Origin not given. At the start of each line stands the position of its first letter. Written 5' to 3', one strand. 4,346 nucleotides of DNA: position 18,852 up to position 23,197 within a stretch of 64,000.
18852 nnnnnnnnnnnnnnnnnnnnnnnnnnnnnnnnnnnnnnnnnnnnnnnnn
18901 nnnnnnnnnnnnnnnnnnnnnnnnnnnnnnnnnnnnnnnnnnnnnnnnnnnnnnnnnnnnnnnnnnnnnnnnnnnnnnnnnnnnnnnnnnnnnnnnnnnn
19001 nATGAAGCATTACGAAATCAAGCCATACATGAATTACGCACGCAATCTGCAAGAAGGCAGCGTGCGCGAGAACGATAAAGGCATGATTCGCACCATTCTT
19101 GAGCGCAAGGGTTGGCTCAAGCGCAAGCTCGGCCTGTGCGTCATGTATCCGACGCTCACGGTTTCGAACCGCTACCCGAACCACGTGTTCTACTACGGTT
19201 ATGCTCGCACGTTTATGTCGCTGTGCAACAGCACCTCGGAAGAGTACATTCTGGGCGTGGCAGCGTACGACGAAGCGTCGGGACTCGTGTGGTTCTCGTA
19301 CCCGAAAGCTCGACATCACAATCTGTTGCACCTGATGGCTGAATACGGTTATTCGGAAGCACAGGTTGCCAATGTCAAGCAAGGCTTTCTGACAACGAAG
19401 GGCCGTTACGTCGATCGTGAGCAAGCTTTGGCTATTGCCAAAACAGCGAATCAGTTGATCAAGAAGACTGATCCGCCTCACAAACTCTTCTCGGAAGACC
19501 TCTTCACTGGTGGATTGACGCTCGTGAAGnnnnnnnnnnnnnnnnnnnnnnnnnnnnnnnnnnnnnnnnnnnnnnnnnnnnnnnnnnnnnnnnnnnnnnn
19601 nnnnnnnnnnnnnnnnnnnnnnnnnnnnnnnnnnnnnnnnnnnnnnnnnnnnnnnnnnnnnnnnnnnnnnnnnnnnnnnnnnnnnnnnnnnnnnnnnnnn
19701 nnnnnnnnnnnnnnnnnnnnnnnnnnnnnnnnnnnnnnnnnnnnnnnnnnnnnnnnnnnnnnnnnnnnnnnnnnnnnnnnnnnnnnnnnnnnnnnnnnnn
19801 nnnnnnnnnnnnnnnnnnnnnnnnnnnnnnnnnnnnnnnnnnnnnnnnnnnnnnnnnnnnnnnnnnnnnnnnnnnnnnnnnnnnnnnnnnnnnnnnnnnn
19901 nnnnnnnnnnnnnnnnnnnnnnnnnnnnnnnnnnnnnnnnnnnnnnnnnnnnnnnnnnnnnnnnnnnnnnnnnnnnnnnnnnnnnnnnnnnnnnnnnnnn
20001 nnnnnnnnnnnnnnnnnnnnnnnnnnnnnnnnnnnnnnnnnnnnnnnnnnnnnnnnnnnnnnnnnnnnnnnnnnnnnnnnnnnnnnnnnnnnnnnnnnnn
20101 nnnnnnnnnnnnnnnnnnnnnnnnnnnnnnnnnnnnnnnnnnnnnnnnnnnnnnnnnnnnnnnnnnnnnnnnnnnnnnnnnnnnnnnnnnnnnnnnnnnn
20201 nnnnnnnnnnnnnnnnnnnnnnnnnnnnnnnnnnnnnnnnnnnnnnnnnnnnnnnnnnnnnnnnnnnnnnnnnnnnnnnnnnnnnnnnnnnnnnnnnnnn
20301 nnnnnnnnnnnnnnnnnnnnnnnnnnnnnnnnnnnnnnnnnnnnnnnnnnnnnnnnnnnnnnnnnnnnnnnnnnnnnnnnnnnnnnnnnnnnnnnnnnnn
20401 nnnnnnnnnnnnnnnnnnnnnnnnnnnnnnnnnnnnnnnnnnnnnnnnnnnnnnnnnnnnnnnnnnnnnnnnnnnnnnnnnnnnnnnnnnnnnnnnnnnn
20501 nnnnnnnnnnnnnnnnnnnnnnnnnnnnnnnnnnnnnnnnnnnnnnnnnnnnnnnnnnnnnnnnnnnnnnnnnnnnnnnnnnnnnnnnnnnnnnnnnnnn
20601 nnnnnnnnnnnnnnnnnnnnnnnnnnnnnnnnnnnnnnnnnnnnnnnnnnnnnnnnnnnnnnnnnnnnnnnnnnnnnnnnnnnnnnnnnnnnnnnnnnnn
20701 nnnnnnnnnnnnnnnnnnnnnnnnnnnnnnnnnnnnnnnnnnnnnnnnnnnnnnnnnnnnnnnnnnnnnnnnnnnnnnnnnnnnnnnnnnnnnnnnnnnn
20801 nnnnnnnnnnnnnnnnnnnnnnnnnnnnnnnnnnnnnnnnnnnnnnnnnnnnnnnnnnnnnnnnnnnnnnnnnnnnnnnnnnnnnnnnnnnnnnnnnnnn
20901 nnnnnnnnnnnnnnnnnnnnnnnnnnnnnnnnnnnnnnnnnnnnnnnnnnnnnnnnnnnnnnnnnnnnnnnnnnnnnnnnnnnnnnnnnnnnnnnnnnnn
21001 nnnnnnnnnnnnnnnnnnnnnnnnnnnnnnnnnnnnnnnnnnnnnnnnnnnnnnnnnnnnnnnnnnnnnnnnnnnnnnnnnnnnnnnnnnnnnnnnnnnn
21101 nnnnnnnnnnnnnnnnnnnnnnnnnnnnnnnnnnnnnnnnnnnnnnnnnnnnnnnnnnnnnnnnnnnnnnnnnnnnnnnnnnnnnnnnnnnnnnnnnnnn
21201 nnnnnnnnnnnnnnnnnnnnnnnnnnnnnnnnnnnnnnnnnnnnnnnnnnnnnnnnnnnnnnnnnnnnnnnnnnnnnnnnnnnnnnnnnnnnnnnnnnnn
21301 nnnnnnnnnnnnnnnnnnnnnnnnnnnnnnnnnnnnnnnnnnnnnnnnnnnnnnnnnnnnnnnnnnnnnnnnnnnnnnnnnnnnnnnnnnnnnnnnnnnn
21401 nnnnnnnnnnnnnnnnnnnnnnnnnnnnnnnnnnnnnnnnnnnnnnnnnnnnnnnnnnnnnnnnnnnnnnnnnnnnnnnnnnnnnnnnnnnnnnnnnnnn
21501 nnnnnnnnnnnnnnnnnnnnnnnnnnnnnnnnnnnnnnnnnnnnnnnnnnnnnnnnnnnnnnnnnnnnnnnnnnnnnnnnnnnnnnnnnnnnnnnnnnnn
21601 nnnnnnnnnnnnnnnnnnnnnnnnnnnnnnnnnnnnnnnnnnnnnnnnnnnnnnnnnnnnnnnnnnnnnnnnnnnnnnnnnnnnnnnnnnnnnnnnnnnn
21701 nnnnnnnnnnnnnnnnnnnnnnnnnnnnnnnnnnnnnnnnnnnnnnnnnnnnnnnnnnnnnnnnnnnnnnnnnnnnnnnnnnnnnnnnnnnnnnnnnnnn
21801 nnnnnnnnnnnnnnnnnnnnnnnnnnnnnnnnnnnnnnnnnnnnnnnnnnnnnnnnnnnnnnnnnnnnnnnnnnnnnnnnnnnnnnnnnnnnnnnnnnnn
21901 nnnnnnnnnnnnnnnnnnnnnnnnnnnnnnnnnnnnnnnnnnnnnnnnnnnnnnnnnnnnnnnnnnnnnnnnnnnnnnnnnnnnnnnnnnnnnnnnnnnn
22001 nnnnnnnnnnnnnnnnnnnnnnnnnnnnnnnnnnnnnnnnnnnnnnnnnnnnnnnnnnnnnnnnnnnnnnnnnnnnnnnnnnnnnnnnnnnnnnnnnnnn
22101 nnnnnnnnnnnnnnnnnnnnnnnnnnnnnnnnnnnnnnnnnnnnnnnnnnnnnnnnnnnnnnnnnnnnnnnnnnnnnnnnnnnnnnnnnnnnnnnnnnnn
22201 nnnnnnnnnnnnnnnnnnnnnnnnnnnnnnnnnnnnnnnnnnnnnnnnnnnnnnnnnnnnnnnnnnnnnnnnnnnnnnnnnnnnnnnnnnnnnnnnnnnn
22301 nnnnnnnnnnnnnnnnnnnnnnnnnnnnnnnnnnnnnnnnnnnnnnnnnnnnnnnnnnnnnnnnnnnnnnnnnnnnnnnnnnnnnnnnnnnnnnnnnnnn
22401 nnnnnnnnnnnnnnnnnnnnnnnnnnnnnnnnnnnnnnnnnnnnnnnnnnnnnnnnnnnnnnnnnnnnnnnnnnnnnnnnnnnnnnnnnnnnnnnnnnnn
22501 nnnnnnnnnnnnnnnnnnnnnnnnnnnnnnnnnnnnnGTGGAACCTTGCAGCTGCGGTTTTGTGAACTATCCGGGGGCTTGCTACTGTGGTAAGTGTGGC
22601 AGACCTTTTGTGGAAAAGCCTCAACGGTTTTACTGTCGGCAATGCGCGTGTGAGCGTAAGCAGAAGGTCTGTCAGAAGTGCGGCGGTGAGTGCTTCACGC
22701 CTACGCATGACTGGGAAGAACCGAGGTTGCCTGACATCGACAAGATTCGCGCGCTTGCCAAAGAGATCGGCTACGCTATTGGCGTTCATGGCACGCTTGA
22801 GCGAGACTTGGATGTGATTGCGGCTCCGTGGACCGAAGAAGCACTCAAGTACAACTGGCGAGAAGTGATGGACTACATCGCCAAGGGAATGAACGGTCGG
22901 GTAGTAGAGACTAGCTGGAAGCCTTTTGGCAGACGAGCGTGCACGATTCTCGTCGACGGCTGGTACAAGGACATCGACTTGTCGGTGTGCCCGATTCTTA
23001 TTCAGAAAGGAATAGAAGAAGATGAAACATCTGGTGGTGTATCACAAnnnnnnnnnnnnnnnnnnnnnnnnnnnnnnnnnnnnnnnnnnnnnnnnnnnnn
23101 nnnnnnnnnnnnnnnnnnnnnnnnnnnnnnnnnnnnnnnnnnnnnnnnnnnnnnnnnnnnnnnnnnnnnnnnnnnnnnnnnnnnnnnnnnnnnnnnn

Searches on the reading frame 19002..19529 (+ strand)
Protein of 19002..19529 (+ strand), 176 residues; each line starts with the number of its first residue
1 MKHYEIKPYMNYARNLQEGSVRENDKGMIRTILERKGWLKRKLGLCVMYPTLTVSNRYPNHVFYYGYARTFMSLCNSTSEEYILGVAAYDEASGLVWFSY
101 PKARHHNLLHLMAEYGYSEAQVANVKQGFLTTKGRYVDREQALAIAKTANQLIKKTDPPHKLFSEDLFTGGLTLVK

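Call 3: search_protein_families(library=pfam, proteins=[window:19002-19529:+], max_evalue=0.01)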
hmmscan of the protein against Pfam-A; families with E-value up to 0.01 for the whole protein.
window:19002-19529:+ (176 aa): 0 families

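Call 4: search_protein_families(library=phrogs, proteins=[window:19002-19529:+], max_evalue=0.001)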
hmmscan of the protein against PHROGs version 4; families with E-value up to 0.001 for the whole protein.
window:19002-19529:+ (176 aa): 2 families
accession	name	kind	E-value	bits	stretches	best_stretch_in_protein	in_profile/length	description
phrog_839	-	unknown function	2.3e-15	57.9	1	106-168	110-175/253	-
phrog_28864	-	unknown function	1.9e-06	28.1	1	85-156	216-287/336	-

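Call 20: search_protein_families(library=pfam, max_evalue=1, proteins=[window:19002-19529:+])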
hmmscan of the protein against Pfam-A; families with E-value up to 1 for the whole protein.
window:19002-19529:+ (176 aa): 0 families

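Call 67: search_protein_families(library=ncbifam, max_evalue=0.01, proteins=[window:19002-19529:+])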
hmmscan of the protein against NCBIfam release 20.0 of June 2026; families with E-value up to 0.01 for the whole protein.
window:19002-19529:+ (176 aa): 0 families

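Call 92: find_related_loci(query=A6, collection=metagenome_contigs, flank=7000)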
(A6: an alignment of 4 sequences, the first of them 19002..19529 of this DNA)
Query A6 (176 aa) in metagenome_contigs; peptide patterns used: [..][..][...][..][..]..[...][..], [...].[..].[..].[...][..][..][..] (x = any residue, [..] = any of these).
132 stretches matched a pattern; 1 encode a relative of the query (tblastn E <= 1e-3); 1 distinct loci.
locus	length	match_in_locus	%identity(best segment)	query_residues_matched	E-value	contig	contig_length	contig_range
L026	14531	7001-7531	42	2-172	1e-38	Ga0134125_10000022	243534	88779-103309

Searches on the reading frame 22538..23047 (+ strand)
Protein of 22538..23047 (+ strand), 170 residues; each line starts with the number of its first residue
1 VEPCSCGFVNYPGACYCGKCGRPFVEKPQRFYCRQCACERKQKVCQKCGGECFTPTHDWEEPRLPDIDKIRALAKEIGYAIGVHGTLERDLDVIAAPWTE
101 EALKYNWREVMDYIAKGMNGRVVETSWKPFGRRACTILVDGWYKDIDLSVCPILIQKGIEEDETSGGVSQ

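Call 3: search_protein_families(library=pfam, proteins=[window:22538-23047:+], max_evalue=0.01)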
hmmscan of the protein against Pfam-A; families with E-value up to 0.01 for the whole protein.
window:22538-23047:+ (170 aa): 0 families

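Call 4: search_protein_families(library=phrogs, proteins=[window:22538-23047:+], max_evalue=0.001)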
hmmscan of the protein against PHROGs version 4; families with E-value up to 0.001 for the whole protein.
window:22538-23047:+ (170 aa): 2 families
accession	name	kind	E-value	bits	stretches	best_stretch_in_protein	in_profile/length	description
phrog_35913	-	unknown function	2.9e-08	35.3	1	71-154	23-105/111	-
phrog_31354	-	unknown function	0.00015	22.8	1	68-101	21-54/113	-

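Call 20: search_protein_families(library=pfam, max_evalue=1, proteins=[window:22538-23047:+])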
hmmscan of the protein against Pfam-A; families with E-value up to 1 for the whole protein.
window:22538-23047:+ (170 aa): 1 family
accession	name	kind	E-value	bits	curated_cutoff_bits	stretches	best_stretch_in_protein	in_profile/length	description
PF12773.13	DZR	-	0.95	10.1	27.3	0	5-49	3-45/45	Double zinc ribbon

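Call 43: search_solved_structures(query=window:22538-23047:+, max_evalue=1, show_alignments=2)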
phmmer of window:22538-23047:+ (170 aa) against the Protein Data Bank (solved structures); distinct sequences matched with E-value up to 1: 5.
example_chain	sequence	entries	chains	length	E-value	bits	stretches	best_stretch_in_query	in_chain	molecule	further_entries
5syb_A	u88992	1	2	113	0.13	15.1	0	5-47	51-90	PHD finger-like domain-containing protein 5A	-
5ife_D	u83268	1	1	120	0.35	13.7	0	5-47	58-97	PHD finger-like domain-containing protein 5A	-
6en4_D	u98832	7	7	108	0.41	13.5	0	5-43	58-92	PHD finger-like domain-containing protein 5A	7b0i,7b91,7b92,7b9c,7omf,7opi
6qx9_BP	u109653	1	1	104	0.52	13.1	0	5-47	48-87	PHD finger-like domain-containing protein 5A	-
5o9z_y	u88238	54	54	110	0.74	12.7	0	5-47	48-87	PHD finger-like domain-containing protein 5A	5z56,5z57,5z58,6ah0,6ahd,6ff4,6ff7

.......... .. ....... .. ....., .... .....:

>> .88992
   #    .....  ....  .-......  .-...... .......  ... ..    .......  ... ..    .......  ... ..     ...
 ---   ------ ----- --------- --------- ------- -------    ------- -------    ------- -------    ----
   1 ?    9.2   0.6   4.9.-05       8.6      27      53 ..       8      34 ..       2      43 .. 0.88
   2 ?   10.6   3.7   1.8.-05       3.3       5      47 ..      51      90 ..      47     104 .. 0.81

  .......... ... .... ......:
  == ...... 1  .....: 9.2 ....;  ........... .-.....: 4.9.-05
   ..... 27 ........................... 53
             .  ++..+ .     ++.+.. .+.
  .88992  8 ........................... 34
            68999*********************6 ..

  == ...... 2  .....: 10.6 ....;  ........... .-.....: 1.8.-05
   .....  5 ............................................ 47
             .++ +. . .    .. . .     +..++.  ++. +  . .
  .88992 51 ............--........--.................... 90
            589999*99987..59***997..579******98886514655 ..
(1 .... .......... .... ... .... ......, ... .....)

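Call 45: find_homologous_proteins(query=window:22538-23047:+, max_evalue=0.001)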
Query window:22538-23047:+ (170 aa): 83 proteins with E <= 0.001 among 106 candidates.
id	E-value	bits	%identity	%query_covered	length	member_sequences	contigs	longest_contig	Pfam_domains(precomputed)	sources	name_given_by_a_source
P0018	3.4e-117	407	99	100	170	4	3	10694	-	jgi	-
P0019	2.2e-101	355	88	100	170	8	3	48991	-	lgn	-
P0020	1.5e-77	278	73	91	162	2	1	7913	-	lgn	-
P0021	3.7e-69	250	83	75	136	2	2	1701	-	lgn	-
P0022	2.3e-63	231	76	75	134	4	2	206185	-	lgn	-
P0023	1.1e-60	223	71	76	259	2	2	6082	-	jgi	jgi:hypothetical protein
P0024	1.6e-55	206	58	88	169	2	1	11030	-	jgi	jgi:hypothetical protein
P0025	2.2e-55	205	66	76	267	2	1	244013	-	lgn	-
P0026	2.6e-52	195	64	74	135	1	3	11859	-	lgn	-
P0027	3.6e-49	185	64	72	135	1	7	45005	-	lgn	-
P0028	7.8e-49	184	58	76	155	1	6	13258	-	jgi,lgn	jgi:hypothetical protein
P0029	5.3e-48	181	66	72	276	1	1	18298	-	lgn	-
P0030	2.2e-47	179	63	74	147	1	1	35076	-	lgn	-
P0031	4.8e-47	178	58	76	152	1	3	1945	-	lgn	-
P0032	7.0e-47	178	62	76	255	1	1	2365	PF14354.14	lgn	-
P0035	8.7e-46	174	58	77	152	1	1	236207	-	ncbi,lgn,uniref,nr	ncbi:hypothetical protein [Paraburkholderia sp. J11-2]|uniref:hypothetical protein n=1 Tax=Paraburkh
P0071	1.1e-35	141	54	74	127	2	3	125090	-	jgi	jgi:hypothetical protein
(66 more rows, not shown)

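Call 50: find_encoding_contigs(protein=P0035, flank=6000, max_places=2)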
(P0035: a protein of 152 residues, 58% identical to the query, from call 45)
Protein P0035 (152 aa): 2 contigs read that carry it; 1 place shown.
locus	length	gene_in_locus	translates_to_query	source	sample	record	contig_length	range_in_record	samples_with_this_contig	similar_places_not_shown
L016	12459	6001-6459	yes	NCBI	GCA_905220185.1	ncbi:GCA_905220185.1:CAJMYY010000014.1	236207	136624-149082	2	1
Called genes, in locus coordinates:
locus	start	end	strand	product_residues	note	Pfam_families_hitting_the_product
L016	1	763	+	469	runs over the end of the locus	PF00772:DnaB, PF03796:DnaB_C, PF06745:ATPase (weak), PF13481:AAA_25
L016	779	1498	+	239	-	PF01170:UPF0020 (faint), PF01555:N6_N4_Mtase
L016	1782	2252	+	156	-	-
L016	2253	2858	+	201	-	-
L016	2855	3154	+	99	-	PF13412:HTH_24 (weak)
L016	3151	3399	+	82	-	-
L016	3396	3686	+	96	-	-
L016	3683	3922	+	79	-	-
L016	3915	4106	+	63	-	-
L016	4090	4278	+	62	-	-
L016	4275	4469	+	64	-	-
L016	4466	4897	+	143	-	PF05772:NinB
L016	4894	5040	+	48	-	-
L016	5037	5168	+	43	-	-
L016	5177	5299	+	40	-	-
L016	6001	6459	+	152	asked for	-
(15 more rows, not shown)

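Call 51: find_encoding_contigs(protein=P0071, flank=6000, max_places=2)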
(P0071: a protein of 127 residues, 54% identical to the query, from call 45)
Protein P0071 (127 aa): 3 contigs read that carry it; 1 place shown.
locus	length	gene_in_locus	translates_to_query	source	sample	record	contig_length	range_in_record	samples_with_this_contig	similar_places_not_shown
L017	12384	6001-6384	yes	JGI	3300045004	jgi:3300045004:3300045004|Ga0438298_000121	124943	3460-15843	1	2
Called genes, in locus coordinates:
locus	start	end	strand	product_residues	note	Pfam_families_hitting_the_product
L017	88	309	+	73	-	PF01381:HTH_3, PF13560:HTH_31 (weak)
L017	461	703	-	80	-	-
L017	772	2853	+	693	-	-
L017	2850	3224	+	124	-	-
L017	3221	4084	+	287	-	-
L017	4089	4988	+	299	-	-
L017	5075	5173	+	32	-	-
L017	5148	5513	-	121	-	PF10686:YAcAr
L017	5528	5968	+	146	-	-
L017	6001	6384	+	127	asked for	-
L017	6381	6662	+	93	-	-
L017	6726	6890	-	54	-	-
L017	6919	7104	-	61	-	-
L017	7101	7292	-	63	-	-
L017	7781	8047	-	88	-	-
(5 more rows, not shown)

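Call 58: predict_structure(alignment_id=A3)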
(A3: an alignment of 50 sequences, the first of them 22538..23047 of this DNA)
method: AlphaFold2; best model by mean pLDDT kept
length: 170 residues; sequences in the alignment: 50
mean_pLDDT: 85.9   pTM: 0.72
mean pLDDT of the five models: 85.9, 85.3, 84.3, 83.9, 82.4
residues with pLDDT >= 90: 108; 70-90: 31; 50-70: 20; < 50: 11
segments of 3 or more residues with pLDDT < 50: 159-162, 164-170
pLDDT, mean of each block of 10 residues (from residue 1): 65 73 72 91 93 85 95 98 93 97 96 98 95 97 97 69 45
secondary structure, 60 per line:
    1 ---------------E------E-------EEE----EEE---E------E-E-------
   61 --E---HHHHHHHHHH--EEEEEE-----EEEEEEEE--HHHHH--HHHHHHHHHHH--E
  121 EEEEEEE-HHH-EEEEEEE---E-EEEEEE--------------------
elements in order: E31-33 E38-40 H67-76 E79-84 E90-97 H100-104 H107-117 E120-127 E133-139 E145-150

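Call 67: search_protein_families(library=ncbifam, max_evalue=0.01, proteins=[window:22538-23047:+])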
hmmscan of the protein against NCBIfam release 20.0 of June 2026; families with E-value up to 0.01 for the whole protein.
window:22538-23047:+ (170 aa): 0 families

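Call 68: search_protein_families(library=padloc, max_evalue=0.01, proteins=[window:22538-23047:+])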
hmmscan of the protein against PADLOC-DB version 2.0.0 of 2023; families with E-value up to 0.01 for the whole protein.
window:22538-23047:+ (170 aa): 0 families
